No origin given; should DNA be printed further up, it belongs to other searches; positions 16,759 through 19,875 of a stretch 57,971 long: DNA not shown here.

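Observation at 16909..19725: Unplaced 938-aa octahaem cytochrome: CX4CH plus seven CXXCH, low haem density, 265-aa haem-free C-terminal domain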

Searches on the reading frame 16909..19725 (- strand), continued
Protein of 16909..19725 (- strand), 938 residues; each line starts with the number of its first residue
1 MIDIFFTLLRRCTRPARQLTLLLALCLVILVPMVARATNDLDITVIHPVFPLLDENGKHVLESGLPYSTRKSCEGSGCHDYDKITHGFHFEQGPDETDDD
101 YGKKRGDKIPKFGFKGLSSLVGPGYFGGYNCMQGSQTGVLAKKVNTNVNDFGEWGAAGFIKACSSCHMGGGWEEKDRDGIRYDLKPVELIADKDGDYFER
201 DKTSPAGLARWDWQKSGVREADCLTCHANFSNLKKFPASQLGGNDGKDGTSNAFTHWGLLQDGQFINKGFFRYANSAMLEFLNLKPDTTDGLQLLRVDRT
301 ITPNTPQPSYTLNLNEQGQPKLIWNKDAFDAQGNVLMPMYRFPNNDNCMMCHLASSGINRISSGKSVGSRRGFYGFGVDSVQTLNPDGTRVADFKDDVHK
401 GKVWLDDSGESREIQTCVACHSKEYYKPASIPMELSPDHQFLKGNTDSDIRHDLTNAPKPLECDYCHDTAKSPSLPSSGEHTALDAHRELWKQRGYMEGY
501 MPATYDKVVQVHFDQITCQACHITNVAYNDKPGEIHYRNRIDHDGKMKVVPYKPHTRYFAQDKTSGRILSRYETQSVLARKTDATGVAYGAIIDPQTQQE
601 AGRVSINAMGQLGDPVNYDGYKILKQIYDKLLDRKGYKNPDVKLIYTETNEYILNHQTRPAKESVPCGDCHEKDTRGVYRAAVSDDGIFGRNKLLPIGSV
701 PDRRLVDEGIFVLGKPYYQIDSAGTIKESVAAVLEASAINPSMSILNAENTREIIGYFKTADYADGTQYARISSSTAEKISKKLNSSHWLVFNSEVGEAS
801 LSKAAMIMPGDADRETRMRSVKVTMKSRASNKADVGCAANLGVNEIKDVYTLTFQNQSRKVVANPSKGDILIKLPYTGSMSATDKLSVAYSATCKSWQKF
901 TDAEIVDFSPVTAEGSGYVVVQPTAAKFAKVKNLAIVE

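Call 35: fold_search(model_id=the predicted structure, library=pdb)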
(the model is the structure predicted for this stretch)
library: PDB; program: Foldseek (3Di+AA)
matches with E <= 10: 802; with E <= 0.001: 0
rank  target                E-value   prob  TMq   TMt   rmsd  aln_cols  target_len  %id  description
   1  4d8o                  5.7e-03  0.99  0.10  0.17   5.7       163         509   10  Crystal Structure of the ankyrin-B ZU5-ZU5-UPA-DD tandem (released 2012-03-28)
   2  3kbu_C                1.3e-02  0.97  0.09  0.46   6.4       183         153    8  Crystal structure of the ankyrin binding domain of human erythroid beta spectrin (repeats 13-15) in complex with the s (released 2010-02-02)
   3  3kbu_D                1.9e-02  0.92  0.09  0.44   6.6       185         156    8  Crystal structure of the ankyrin binding domain of human erythroid beta spectrin (repeats 13-15) in complex with the s (released 2010-02-02)
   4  9e5c_5n               4.4e-02  0.63  0.11  0.15  10.1       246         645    8  Cryo-EM structure of 96 nm repeat of microtubule doublet from T. brucei flagellum (released 2025-03-12)
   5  9y6s_9K               4.9e-02  0.75  0.10  0.15   9.9       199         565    5  96-nm repeat of the Leishmania tarentolae doublet microtubule (released 2025-12-17)
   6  7fe5_A                6.9e-02  0.41  0.06  0.24   7.8       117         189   12  AvmM Catalyzes Macrocyclization in Alchivemycin A Biosynthesis (released 2021-09-01)
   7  7fe0_A                1.6e-01  0.30  0.07  0.24   7.0       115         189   13  AvmM Catalyzes Macrocyclization in Alchivemycin A Biosynthesis (released 2021-09-01)
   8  6oq5_E                2.1e-01  0.23  0.05  0.27   5.3        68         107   15  Structure of the full-length Clostridium difficile toxin B in complex with 3 VHHs (released 2019-07-10)
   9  3f59_C                2.1e-01  0.21  0.08  0.33  10.9       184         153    8  Crystal structure of ZU5-ANK, the spectrin binding region of human erythroid ankyrin (released 2009-02-24)
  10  9jli_A                2.4e-01  0.02  0.06  0.08  25.3       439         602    7  Structure of HHV6B glycoprotein B (released 2025-06-25)
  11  6oq7_C                3.0e-01  0.21  0.05  0.27   5.3        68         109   15  Structure of the GTD domain of Clostridium difficile toxin B in complex with VHH E3 (released 2019-07-10)
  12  3q02_B                3.4e-01  0.08  0.04  0.08  16.5       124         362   12  Crystal structure of plasminogen activator inhibitor-1 in a metastable active conformation. (released 2011-06-22)
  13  9ijs_H                3.6e-01  0.09  0.05  0.18  18.1       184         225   10  Cryo-EM structure of the orphan GPR52 bound to beta-arrestin 1 in ligand-free state (released 2025-09-03)
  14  8f0g_X                3.8e-01  0.21  0.05  0.30   5.1        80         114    9  Structure of SARS-CoV-2 Omicron BA.1 spike in complex with antibody Fab 1C3 (released 2023-05-03)
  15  3jbc_7                4.2e-01  0.20  0.05  0.25   4.9        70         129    8  Complex of Poliovirus with VHH PVSP29F (released 2016-01-27)
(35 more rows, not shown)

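Call 36: search_solved_structures(query=A1, max_evalue=10, show_alignments=4)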
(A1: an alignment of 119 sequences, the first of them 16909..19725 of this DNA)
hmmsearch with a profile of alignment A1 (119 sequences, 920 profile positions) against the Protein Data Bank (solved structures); distinct sequences matched with E-value up to 10: 11.
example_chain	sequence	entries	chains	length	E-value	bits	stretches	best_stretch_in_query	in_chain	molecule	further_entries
3o3x_A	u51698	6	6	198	0.95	10.5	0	152-174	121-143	gp41-5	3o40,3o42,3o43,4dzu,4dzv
4fvf_A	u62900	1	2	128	1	10.4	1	685-766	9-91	Stomatin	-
4fvg_A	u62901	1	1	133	1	10.4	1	685-766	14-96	Stomatin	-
4fvj_A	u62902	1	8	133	1.1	10.3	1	685-766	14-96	Stomatin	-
1sp3_A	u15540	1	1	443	1.4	10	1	629-658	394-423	cytochrome c, putative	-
9wmj_A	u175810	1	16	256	2.3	9.2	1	685-829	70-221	Stomatin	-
9wkz_A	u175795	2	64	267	2.6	9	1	685-829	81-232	Stomatin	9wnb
9z7u_F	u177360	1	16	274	3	8.9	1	685-828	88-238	Stomatin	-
9oh9_A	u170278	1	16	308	3.7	8.6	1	685-828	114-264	Stomatin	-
6v59_A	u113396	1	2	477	5.9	7.9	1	327-359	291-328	Di-haem cytochrome c peroxidase family protein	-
6nx0_A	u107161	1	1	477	5.9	7.9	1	327-359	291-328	Di-haem cytochrome c peroxidase family protein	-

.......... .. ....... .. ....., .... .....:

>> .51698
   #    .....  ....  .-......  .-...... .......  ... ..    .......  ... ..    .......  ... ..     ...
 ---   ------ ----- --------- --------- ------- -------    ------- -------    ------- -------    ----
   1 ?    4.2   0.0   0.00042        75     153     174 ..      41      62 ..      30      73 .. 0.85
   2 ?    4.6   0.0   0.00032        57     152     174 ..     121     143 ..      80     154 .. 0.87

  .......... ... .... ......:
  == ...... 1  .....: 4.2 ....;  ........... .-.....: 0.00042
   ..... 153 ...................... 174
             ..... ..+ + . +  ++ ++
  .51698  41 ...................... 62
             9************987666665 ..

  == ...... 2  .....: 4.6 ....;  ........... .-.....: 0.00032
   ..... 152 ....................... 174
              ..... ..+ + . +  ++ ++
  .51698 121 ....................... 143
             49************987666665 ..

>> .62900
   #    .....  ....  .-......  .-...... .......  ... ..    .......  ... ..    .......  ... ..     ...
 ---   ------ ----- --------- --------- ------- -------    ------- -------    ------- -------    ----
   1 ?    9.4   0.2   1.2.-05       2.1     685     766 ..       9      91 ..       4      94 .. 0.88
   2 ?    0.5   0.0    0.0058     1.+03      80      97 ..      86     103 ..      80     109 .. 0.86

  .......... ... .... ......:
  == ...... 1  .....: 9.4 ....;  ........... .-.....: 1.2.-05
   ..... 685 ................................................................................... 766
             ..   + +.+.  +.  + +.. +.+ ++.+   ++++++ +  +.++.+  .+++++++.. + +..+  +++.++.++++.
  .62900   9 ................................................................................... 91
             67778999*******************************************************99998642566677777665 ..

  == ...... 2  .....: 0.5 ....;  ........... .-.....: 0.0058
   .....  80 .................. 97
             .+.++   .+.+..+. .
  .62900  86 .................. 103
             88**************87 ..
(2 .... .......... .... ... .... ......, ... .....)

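Call 37: find_encoding_contigs(protein=P0009, flank=10000, max_places=2)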
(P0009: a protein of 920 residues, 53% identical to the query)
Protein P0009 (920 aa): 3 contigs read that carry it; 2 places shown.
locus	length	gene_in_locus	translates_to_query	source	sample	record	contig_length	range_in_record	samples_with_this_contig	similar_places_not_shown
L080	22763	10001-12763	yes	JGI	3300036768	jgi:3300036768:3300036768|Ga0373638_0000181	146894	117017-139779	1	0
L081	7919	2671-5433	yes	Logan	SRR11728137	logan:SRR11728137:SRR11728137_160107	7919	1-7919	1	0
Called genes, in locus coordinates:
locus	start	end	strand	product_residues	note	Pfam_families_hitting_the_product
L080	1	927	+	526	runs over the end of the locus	PF01590:GAF (weak), PF13185:GAF_2 (faint), PF00158:Sigma54_activat, PF14532:Sigma54_activ_2, PF07728:AAA_5 (weak), PF25601:AAA_lid_14, PF02954:HTH_8 (weak)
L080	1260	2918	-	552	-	PF18911:PKD_4, PF22352:K319L-like_PKD, PF07603:Lcl_C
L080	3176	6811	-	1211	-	PF00801:PKD, PF18911:PKD_4, PF14522:Cytochrome_C7 (faint), PF14537:Cytochrom_c3_2 (faint), PF22113:Mtrc-MtrF_II-IV_dom (faint)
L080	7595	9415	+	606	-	PF03160:Calx-beta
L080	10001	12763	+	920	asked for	PF14522:Cytochrome_C7 (faint), PF22113:Mtrc-MtrF_II-IV_dom (faint), PF13442:Cytochrome_CBB3 (faint)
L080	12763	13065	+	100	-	-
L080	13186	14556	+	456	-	-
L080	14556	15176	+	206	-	PF14522:Cytochrome_C7 (faint)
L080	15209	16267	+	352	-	PF14522:Cytochrome_C7 (faint), PF14537:Cytochrom_c3_2 (faint), PF09699:Paired_CXXCH_1 (faint), PF22113:Mtrc-MtrF_II-IV_dom (weak)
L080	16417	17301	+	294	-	PF22113:Mtrc-MtrF_II-IV_dom (faint), PF14522:Cytochrome_C7 (faint), PF09699:Paired_CXXCH_1 (faint)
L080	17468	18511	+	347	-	PF12838:Fer4_7 (faint), PF12801:Fer4_5, PF00037:Fer4 (faint), PF13484:Fer4_16 (faint), PF14697:Fer4_21 (faint), PF12801:Fer4_5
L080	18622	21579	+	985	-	PF00258:Flavodoxin_1, PF00667:FAD_binding_1, PF00175:NAD_binding_1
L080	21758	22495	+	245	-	-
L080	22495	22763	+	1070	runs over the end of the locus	PF01436:NHL (faint), PF17170:DUF5128 (weak), PF09699:Paired_CXXCH_1 (faint), PF13435:Cytochrome_C554 (faint), PF14522:Cytochrome_C7 (faint), PF14537:Cytochrom_c3_2 (faint)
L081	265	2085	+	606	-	PF03160:Calx-beta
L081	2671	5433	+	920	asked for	PF14522:Cytochrome_C7 (faint), PF22113:Mtrc-MtrF_II-IV_dom (faint), PF13442:Cytochrome_CBB3 (faint)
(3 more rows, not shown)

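Call 38: find_encoding_contigs(protein=P0012, flank=10000, max_places=2)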
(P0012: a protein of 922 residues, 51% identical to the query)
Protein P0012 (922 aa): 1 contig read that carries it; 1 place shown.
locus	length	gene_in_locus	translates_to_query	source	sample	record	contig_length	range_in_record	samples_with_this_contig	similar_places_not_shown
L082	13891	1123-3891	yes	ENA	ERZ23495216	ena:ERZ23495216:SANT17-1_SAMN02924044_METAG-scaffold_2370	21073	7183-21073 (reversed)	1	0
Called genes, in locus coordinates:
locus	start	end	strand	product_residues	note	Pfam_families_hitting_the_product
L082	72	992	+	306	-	-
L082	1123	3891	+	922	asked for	PF14522:Cytochrome_C7 (faint), PF14537:Cytochrom_c3_2 (faint), PF22113:Mtrc-MtrF_II-IV_dom (faint)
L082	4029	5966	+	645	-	PF00034:Cytochrom_C (faint)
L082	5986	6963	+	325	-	-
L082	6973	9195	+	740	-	PF07715:Plug, PF00593:TonB_dep_Rec_b-barrel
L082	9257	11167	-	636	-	PF05787:PhoX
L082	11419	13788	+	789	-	PF09364:XFP_N, PF03894:XFP, PF09363:XFP_C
